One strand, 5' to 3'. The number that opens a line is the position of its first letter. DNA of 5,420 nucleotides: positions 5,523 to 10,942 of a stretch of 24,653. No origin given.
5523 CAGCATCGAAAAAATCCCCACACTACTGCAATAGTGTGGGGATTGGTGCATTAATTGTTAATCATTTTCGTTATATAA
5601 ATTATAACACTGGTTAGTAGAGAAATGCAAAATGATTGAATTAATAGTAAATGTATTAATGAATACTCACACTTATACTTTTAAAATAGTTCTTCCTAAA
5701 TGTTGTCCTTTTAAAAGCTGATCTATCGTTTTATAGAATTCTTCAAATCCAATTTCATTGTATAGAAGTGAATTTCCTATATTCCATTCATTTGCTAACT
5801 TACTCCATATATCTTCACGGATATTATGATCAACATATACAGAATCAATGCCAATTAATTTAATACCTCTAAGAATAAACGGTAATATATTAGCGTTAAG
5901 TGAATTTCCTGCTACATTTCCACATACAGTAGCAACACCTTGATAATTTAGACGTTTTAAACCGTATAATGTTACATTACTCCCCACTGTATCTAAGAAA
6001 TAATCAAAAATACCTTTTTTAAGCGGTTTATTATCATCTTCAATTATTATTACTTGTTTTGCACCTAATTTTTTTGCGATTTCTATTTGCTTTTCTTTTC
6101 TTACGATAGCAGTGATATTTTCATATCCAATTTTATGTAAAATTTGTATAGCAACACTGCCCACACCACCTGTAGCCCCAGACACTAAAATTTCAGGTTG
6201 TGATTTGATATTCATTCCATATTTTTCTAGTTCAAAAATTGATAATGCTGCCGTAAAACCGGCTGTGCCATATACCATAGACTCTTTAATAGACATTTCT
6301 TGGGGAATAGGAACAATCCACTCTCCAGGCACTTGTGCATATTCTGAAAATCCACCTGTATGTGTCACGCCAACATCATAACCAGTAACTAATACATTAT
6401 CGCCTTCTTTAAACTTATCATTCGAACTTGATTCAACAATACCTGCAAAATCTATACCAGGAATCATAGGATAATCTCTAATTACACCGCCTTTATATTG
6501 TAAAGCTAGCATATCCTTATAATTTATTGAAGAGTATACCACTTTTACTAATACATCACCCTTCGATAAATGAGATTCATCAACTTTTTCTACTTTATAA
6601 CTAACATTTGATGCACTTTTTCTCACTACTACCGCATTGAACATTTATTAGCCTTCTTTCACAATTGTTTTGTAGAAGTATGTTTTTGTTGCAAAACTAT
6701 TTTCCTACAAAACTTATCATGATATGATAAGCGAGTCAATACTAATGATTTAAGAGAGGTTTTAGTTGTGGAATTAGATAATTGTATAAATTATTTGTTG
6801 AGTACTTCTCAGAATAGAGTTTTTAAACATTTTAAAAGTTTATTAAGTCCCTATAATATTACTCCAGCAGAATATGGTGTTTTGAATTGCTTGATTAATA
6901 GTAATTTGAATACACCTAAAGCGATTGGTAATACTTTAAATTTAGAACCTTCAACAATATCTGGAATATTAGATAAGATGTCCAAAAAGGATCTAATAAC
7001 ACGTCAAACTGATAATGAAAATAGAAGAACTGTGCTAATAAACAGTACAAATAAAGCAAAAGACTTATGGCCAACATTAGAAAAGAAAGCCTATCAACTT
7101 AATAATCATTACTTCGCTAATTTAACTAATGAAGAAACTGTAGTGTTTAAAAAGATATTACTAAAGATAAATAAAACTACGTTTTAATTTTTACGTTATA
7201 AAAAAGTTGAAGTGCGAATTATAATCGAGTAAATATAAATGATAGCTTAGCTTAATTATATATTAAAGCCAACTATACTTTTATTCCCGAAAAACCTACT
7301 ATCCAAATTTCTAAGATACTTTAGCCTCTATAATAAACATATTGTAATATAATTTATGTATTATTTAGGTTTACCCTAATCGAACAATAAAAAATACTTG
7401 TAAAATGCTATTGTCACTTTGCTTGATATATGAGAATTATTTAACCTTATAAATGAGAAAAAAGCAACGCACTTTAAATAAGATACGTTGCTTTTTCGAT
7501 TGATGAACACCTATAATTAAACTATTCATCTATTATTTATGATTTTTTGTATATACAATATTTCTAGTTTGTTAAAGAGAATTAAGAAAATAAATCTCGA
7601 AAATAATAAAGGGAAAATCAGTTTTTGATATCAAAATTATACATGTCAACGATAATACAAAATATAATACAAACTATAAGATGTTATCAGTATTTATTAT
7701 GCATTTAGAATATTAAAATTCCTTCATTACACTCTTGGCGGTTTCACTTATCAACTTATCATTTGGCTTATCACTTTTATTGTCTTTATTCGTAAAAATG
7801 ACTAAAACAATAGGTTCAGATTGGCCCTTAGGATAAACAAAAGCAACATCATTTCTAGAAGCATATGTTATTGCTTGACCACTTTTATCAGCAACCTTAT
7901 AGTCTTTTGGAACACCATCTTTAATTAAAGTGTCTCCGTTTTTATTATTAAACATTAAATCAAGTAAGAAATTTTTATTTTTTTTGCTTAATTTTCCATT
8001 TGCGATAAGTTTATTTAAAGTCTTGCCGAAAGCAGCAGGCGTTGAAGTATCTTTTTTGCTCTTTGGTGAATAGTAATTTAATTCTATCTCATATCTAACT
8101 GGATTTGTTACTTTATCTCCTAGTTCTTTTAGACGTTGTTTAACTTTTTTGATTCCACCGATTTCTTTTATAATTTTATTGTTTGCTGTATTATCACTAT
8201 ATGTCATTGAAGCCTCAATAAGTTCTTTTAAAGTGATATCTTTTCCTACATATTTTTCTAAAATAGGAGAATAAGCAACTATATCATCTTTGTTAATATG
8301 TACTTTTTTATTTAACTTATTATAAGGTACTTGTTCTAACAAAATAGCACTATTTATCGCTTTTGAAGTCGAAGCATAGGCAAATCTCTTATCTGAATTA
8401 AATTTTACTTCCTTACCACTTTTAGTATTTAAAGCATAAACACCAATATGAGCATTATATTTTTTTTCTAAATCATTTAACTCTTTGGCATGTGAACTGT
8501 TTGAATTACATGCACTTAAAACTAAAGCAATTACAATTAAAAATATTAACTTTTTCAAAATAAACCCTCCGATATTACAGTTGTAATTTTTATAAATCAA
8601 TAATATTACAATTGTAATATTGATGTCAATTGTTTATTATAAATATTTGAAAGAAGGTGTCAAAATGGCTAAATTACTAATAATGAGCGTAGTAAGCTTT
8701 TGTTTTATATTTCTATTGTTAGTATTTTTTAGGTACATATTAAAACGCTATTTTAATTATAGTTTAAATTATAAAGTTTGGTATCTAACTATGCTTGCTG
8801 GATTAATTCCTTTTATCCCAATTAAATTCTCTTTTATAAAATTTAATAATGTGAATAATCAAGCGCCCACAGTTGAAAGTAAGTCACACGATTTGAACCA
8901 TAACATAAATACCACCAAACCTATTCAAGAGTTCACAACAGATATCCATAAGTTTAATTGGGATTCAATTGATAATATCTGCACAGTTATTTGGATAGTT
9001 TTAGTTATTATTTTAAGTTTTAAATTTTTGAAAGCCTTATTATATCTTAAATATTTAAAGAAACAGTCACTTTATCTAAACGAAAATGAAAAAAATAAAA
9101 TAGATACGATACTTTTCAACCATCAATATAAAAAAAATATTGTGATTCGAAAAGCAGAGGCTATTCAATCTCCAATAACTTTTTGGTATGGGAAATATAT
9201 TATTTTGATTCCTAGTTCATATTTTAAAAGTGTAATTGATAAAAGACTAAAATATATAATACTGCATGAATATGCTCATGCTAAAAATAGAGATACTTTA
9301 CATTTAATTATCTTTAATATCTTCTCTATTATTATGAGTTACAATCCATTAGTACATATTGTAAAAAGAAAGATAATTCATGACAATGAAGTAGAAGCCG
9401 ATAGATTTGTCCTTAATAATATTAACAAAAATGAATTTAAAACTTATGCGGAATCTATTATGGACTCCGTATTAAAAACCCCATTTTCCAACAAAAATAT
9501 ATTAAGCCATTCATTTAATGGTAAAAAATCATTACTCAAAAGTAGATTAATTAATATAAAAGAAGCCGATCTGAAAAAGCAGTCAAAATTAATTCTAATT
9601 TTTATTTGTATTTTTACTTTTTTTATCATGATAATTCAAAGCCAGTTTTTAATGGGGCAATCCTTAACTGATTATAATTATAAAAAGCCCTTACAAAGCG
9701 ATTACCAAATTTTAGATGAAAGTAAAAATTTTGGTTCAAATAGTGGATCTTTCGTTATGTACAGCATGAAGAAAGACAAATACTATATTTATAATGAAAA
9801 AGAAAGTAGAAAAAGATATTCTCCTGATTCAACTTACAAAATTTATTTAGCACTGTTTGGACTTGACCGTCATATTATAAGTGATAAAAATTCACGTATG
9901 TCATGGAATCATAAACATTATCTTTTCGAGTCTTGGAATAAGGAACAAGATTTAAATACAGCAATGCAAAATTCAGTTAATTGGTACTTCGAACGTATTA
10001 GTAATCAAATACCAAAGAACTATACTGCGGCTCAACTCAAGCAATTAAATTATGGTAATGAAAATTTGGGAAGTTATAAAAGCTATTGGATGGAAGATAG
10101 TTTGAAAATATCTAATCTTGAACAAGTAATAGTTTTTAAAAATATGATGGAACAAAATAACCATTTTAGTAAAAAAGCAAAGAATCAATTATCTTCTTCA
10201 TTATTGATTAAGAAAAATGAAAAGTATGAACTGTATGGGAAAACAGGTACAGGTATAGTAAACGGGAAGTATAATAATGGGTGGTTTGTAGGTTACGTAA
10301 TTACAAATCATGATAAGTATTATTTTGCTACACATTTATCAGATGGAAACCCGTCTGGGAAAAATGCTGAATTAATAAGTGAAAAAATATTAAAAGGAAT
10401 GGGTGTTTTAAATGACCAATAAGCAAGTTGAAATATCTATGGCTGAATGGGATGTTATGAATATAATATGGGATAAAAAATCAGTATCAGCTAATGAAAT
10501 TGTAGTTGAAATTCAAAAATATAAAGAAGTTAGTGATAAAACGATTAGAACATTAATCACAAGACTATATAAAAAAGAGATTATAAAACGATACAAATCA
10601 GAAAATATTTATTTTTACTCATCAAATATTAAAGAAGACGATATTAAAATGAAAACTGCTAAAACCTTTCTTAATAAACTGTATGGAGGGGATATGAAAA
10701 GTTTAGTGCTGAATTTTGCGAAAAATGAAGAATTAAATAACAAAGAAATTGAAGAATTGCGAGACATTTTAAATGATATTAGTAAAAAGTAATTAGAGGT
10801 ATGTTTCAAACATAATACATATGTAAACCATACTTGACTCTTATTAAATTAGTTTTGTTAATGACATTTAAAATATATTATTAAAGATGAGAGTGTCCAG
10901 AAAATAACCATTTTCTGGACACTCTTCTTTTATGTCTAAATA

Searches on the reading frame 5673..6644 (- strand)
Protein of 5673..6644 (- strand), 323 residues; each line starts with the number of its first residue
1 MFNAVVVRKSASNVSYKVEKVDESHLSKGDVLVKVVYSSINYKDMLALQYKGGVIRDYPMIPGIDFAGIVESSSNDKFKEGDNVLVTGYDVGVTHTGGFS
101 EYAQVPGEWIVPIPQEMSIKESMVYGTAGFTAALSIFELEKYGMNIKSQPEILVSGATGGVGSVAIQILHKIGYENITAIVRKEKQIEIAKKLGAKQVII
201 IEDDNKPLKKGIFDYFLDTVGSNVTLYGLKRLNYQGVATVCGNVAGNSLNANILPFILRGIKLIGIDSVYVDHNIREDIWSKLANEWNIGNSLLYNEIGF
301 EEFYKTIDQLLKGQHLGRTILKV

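Call 90: search_protein_families(library=ncbifam, proteins=[window:5673-6644:-], max_evalue=0.00001)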
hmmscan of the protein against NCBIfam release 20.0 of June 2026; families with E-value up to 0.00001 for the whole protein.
window:5673-6644:- (323 aa): 23 families
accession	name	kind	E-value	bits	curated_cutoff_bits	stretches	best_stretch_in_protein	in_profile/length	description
TIGR02823.1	oxido_YhdH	subfamily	8.7e-128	425.7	297.25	1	3-323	1-324/324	acrylyl-CoA reductase family protein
NF051456.1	acrylyl_AcuI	equivalog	1.7e-91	306.4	440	1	2-323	1-324/325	acrylyl-CoA reductase (NADPH)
NF010344.0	PRK13771.1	subfamily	5.9e-30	104.4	349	2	96-322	115-332/334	putative alcohol dehydrogenase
TIGR02824.1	quinone_pig3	subfamily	2.8e-28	98.9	296.8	1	4-323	3-325/325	putative NAD(P)H quinone oxidoreductase, PIG3 family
NF041172.1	AcrlCoa_red_Thmprot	equivalog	3.2e-26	92.1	500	2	97-322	116-333/334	acryloyl-CoA reductase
TIGR01751.1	crot-CoA-red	equivalog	6.8e-19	67.8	378.55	1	87-203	133-243/398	crotonyl-CoA carboxylase/reductase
NF047908.1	AldhRedAhr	equivalog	6e-17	61.5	470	1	93-245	116-263/335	NADPH-dependent aldehyde reductase Ahr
TIGR02817.1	adh_fam_1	subfamily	2.9e-15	56.5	284.05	1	21-218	22-215/336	zinc-binding alcohol dehydrogenase family protein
NF003808.0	PRK05396.1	equivalog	1.3e-13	50.6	380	1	90-321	112-338/341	L-threonine 3-dehydrogenase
NF007642.0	PRK10309.1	equivalog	1.4e-11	44.2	550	1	91-199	109-210/347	galactitol-1-phosphate 5-dehydrogenase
NF008024.0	PRK10754.1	subfamily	2.4e-11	43.3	348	1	26-252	26-249/327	NADPH:quinone reductase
NF058644.1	CurcmRedCuraProt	equivalog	3.6e-11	42.7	440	1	13-323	15-333/336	NADPH-dependent curcumin/dihydrocurcumin reductase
TIGR00692.1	tdh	equivalog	4.6e-11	42.3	458.35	1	90-205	110-217/340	L-threonine 3-dehydrogenase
TIGR03989.1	Rxyl_3153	subfamily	4.8e-11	42.5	440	0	93-201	135-238/370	NDMA-dependent alcohol dehydrogenase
TIGR02818.1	adh_III_F_hyde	equivalog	2.8e-10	39.8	543.95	0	96-215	137-251/368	S-(hydroxymethyl)glutathione dehydrogenase/class III alcohol dehydrogenase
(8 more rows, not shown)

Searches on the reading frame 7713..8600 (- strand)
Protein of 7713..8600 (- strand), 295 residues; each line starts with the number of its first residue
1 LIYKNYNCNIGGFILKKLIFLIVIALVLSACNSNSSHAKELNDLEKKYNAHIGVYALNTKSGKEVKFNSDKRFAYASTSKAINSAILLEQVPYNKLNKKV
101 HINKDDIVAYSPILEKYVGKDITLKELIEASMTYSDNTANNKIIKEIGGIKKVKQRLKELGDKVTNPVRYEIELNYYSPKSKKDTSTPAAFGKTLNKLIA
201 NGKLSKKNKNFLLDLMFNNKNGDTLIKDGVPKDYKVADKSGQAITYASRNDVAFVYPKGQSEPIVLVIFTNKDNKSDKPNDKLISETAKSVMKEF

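Call 90: search_protein_families(library=ncbifam, proteins=[window:7713-8600:-], max_evalue=0.00001)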
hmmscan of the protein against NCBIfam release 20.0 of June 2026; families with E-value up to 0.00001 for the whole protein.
window:7713-8600:- (295 aa): 101 families (the best 25 are shown)
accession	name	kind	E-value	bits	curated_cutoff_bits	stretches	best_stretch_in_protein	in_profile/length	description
NF033139.1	blaZ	exception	2.5e-187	620.9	580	1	15-295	1-281/281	penicillin-hydrolyzing class A beta-lactamase BlaZ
NF033141.0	blaZ_gen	exception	7.5e-160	530.6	500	1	15-295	1-281/281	BlaZ-like penicillin-hydrolyzing class A beta-lactamase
NF033140.0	blaZ_mecC_type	exception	1.8e-132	441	600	1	15-294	1-280/283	mecC-type penicillin-hydrolyzing class A beta-lactamase BlaZ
NF033386.1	blaARL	exception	1.5e-92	310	620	1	16-293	2-279/282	ARL family class A beta-lactamase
NF012167.0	classA_firm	exception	3.2e-84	282.4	427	1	41-294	2-253/255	class A beta-lactamase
NF033103.1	bla_class_A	equivalog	1.2e-81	273.7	200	1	40-294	1-256/257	class A beta-lactamase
NF012156.1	blaP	exception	2.2e-69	233.9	660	1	39-293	48-300/307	class A beta-lactamase BlaP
NF041270.1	bla_Bcer_III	exception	1.5e-67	228.2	670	1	37-293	54-308/314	class A beta-lactamase BlaIII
NF000448.2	blaACI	exception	3e-66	223.7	640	1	18-293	4-280/284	ACI family class A beta-lactamase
NF033096.2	bla1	exception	1.1e-64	218.8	630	1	34-293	46-303/306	class A beta-lactamase Bla1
NF033714.1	blaBBI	exception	1.4e-64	218.4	625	1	33-292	39-296/304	BBI family class A beta-lactamase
NF033060.0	blaBCL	exception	2.5e-64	217.3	600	1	41-292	45-294/301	BCL family class A beta-lactamase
NF033101.0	blaL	exception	7.3e-60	202.8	650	1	26-291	42-320/325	BlaL family class A beta-lactamase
NF000481.1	carbeni_gen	exception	7.4e-59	199.6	430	1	20-294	2-280/284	CARB/PSE/RTG family carbenicillin-hydrolyzing class A beta-lactamase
NF000517.2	blaCBP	exception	5.7e-58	196.2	650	1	41-294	51-302/308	CBP family penicillin-hydrolyzing class A beta-lactamase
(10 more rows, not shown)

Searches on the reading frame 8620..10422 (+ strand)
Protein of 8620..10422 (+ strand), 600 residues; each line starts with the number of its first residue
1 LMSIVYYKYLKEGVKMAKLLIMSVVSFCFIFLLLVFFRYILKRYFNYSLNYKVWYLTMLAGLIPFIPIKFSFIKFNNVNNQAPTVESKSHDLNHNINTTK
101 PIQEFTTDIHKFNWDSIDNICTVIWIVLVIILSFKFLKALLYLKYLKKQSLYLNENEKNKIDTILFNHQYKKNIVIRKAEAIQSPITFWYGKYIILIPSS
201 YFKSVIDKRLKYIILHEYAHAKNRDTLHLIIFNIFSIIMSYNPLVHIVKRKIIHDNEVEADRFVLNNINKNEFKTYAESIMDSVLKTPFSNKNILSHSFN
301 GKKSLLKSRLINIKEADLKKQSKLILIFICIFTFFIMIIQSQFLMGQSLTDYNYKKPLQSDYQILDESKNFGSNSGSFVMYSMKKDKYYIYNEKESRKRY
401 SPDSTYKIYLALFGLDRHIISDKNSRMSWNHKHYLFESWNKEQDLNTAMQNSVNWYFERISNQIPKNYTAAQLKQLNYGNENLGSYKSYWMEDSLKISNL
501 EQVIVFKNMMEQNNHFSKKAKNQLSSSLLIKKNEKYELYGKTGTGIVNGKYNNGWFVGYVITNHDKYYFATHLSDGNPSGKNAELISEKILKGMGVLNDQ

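Call 90: search_protein_families(library=ncbifam, proteins=[window:8620-10422:+], max_evalue=0.00001)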
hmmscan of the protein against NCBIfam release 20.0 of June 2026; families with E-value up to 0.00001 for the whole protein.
window:8620-10422:+ (600 aa): 68 families (the best 25 are shown)
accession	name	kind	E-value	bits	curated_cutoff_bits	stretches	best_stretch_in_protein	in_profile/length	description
NF033108.1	sensor_BlaR1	exception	0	1322.9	1200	1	16-600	1-585/585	beta-lactam sensor/signal transducer BlaR1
NF000326.1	blaR1_generic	equivalog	1.2e-126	423.4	400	1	22-596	3-584/585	BlaR1 family beta-lactam sensor/signal transducer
NF033109.1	sensor_MecR1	exception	2.4e-98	330.1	1200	1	20-595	10-583/585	beta-lactam sensor/signal transducer MecR1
NF012161.0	bla_class_D_main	equivalog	5.3e-56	189.6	250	1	374-595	11-234/236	class D beta-lactamase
NF040804.1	blaOXA-1089_like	exception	1.9e-37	129.2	580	1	370-597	55-286/289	OXA-1089 family carbapenem-hydrolyzing class D beta-lactamase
NF012098.1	blaBPU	exception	9.6e-34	116.8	525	1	372-594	40-255/262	BPU family class D beta-lactamase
NF033866.1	blaCDD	exception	5.6e-33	114.4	600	1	359-577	57-288/310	CDD family class D beta-lactamase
NF040806.1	blaOXA-198_like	exception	9e-33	113.6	515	1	363-573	22-232/258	OXA-198 family carbapenem-hydrolyzing class D beta-lactamase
NF040784.1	blaOXA-VL06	equivalog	3.6e-31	108.2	400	1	371-561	32-225/268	OXA-1090 family carbapenem-hydrolyzing class D beta-lactamase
NF000430.2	blaOXA-62_like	exception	7.7e-31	107.3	560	1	375-562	63-250/286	OXA-62 family carbapenem-hydrolyzing class D beta-lactamase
NF000463.2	blaOXA_Campylobacter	exception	1.6e-29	103.2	390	1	364-573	21-226/248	class D beta-lactamase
NF000502.2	blaOXA-85_like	exception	6.8e-28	98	550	1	365-587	25-251/261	OXA-85 family oxacillin-hydrolyzing class D beta-lactamase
NF041812.1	class_D_Cupria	exception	1.2e-27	97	420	1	373-597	44-277/278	OXA-1206 family carbapenem-hydrolyzing class D beta-lactamase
NF000429.2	blaOXA-63_like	exception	1.6e-27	96.5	560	1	364-577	30-247/269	OXA-63 family oxacillin-hydrolyzing class D beta-lactamase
NF000415.3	blaOXA-372_like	exception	6.7e-27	94.8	535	1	375-573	33-231/257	OXA-372 family carbapenem-hydrolyzing class D beta-lactamase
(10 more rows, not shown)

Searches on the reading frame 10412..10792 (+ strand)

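Call 90: search_protein_families(library=ncbifam, proteins=[window:10412-10792:+], max_evalue=0.00001)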
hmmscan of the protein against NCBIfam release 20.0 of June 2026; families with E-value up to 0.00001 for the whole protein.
window:10412-10792:+ (126 aa): 5 families
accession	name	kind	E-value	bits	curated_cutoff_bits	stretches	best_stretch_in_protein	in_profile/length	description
NF000186.1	BlaI_of_MRSA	exception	4.2e-82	272.4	250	1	1-126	1-126/126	penicillinase repressor BlaI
NF000243.1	MecI_of_mecA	exception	1.7e-41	141.2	250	1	1-121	1-121/123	mecA-type methicillin resistance repressor MecI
NF000244.1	MecI_of_mecC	exception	1.1e-38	132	250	1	1-122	1-122/125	mecC-type methicillin resistance repressor MecI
NF012168.1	BlaI_of_BCL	exception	2.5e-30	104.9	180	1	6-122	4-120/121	penicillinase repressor BlaI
TIGR02698.1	CopY_TcrY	equivalog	2.8e-21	76.1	121.95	1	7-122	1-116/130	CopY/TcrY family copper transport repressor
